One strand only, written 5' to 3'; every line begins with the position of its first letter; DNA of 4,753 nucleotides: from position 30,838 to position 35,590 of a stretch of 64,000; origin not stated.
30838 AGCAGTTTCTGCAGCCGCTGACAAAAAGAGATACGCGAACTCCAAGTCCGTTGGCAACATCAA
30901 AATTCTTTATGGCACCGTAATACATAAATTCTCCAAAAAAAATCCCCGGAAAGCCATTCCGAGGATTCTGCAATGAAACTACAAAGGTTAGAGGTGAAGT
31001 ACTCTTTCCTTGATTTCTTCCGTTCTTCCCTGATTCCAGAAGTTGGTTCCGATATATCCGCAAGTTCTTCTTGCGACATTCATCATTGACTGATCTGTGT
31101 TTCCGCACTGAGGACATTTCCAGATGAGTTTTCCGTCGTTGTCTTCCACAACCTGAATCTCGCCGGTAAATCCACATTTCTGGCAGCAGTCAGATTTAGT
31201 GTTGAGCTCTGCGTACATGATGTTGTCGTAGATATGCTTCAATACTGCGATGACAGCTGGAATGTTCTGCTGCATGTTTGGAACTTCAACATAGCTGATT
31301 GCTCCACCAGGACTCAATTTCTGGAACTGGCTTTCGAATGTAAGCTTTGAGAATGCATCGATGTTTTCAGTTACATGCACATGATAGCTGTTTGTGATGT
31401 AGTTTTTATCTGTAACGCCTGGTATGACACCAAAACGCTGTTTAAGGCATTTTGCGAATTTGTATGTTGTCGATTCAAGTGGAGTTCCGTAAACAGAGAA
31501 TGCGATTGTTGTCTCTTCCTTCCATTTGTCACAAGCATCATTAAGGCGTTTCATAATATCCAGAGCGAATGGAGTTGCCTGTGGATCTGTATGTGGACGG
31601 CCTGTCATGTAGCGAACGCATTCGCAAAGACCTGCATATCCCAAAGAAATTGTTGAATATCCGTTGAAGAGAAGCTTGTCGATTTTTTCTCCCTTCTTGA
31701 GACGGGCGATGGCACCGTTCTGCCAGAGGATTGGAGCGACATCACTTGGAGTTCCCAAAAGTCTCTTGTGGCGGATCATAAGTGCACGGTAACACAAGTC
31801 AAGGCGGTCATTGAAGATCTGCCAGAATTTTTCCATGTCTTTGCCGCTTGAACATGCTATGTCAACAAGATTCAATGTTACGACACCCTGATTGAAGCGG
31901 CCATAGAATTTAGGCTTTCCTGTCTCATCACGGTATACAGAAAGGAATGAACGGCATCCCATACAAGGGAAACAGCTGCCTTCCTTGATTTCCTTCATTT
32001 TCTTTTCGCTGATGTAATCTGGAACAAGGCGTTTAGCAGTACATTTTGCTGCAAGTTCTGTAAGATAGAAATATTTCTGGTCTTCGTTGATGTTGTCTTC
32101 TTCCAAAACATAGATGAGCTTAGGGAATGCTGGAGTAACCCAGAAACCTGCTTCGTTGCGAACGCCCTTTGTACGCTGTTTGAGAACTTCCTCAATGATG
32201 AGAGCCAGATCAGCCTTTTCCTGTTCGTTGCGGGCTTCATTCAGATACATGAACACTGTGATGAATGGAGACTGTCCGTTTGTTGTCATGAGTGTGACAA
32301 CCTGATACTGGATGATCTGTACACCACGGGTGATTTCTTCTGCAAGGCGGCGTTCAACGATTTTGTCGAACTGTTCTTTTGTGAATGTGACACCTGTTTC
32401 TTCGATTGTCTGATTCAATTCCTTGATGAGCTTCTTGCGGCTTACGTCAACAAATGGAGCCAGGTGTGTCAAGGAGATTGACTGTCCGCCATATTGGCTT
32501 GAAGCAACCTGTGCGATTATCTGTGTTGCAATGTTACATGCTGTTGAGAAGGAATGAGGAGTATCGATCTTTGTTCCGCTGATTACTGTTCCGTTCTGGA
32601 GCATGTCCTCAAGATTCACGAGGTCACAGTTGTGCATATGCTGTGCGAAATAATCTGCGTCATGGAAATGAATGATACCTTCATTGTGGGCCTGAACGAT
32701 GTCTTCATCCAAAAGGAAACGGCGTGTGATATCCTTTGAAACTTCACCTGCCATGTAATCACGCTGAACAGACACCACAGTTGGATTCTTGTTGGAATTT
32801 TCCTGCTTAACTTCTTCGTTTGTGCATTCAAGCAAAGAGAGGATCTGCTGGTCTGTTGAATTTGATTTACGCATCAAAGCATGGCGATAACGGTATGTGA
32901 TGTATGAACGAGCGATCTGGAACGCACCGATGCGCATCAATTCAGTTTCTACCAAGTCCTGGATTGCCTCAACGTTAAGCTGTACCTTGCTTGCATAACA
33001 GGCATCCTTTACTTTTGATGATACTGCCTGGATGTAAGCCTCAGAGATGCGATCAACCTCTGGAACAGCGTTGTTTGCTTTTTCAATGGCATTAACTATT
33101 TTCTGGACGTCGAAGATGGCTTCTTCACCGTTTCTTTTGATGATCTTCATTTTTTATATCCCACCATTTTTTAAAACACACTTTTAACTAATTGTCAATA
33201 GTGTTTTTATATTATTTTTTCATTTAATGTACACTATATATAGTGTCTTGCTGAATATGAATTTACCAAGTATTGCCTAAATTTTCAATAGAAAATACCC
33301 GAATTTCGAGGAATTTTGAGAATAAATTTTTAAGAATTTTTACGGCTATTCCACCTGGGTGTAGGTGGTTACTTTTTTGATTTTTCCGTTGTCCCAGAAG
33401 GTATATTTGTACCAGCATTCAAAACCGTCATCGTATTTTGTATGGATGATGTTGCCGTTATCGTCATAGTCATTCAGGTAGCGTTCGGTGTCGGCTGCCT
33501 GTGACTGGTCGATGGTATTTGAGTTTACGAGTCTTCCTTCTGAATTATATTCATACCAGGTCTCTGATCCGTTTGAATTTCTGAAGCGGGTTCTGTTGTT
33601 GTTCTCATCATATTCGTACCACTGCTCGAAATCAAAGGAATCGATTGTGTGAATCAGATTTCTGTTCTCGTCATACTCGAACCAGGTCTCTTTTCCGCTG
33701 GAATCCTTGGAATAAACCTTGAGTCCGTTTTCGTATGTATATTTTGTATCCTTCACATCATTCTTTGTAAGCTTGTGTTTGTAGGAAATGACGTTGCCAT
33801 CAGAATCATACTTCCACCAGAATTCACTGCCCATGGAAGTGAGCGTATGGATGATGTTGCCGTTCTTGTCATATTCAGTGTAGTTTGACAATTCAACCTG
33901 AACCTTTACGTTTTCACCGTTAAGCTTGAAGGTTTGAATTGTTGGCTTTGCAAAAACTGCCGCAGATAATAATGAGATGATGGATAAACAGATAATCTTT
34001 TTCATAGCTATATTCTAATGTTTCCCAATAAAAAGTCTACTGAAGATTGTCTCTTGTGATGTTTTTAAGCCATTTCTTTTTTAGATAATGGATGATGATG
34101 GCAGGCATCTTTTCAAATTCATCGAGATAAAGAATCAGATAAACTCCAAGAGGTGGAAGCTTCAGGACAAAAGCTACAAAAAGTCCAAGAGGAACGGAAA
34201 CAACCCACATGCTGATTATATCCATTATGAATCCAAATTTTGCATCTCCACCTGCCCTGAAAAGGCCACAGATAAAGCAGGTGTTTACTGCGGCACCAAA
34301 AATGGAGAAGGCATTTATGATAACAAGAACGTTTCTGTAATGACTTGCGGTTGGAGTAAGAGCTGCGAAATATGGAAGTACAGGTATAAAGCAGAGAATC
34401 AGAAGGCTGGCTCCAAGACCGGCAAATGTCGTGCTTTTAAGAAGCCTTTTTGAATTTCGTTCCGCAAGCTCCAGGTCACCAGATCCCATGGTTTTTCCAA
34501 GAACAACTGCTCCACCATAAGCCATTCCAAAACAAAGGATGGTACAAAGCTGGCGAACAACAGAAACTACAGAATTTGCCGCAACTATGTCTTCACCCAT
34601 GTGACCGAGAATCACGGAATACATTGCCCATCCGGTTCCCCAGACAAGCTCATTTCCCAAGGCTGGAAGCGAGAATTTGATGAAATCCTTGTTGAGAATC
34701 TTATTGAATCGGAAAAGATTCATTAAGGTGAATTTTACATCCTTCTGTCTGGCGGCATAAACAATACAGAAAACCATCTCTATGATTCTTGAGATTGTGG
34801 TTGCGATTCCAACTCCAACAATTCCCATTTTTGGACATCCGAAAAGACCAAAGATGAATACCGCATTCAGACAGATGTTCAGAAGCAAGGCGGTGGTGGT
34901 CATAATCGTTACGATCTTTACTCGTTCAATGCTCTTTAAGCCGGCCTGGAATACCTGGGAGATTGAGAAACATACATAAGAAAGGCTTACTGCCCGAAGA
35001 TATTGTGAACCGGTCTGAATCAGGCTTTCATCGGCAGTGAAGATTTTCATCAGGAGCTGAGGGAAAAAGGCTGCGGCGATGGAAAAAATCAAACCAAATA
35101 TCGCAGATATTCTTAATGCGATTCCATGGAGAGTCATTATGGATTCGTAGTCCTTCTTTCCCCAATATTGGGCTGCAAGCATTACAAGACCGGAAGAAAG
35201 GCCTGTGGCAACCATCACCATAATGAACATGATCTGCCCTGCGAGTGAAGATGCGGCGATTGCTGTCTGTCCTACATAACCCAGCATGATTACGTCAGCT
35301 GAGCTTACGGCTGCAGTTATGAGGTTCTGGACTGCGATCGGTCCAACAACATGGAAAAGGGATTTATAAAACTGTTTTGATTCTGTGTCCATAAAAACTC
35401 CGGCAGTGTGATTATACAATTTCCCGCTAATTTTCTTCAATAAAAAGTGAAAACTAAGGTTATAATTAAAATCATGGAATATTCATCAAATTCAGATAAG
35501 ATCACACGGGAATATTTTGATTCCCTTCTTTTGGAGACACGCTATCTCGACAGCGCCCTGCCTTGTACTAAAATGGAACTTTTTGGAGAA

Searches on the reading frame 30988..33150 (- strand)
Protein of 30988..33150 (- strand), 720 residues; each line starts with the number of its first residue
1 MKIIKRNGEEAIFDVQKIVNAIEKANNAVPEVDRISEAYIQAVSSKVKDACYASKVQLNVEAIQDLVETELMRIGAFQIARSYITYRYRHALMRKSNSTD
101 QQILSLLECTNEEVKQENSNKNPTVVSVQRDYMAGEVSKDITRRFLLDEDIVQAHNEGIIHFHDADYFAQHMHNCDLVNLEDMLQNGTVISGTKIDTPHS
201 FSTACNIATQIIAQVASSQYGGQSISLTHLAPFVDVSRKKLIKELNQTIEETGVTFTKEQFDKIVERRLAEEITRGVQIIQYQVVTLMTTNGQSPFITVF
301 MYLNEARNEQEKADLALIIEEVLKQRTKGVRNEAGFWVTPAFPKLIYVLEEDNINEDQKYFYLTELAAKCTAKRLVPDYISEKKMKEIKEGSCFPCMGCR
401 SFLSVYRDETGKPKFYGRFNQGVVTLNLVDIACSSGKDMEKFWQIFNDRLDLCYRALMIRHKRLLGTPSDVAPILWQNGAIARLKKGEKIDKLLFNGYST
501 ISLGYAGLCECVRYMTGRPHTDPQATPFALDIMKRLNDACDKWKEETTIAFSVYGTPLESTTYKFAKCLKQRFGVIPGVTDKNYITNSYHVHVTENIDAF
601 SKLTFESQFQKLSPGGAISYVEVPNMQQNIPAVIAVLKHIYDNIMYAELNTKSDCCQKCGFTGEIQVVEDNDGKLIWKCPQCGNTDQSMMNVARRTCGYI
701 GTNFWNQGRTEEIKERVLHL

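Call 45: search_protein_families(library=pfam, proteins=[window:30988-33150:-], max_evalue=0.00001)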
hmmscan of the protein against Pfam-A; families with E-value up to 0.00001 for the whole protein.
window:30988-33150:- (720 aa): 3 families
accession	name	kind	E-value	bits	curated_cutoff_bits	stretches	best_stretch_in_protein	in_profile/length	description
PF13597.11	NRDD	-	7.1e-193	642.7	26.2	1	117-719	1-562/562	Anaerobic ribonucleoside-triphosphate reductase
PF01228.26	Gly_radical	-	3.7e-20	72.9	22.2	1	594-701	2-103/106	Glycine radical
PF03477.21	ATP-cone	-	4.7e-18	66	25.8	1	1-91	1-87/88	ATP cone domain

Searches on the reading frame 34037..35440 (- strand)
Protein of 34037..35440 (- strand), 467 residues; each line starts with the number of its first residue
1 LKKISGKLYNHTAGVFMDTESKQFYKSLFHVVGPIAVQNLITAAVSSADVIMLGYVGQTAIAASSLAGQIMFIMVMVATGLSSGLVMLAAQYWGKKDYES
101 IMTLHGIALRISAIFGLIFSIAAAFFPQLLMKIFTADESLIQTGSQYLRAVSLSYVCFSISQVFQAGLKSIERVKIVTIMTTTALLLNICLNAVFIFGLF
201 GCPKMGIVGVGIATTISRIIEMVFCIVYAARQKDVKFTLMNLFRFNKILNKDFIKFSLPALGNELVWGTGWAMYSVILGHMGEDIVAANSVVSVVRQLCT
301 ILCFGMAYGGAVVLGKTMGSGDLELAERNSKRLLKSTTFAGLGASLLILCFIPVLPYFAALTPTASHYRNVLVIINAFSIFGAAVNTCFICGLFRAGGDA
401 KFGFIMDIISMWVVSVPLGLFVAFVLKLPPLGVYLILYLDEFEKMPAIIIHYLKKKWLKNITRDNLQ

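Call 45: search_protein_families(library=pfam, proteins=[window:34037-35440:-], max_evalue=0.00001)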
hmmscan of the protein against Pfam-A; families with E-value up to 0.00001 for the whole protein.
window:34037-35440:- (467 aa): 1 family
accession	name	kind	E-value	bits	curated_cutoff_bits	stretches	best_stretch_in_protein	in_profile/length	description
PF01554.23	MatE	-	2.5e-41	141.5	24.9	2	34-193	1-160/161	MatE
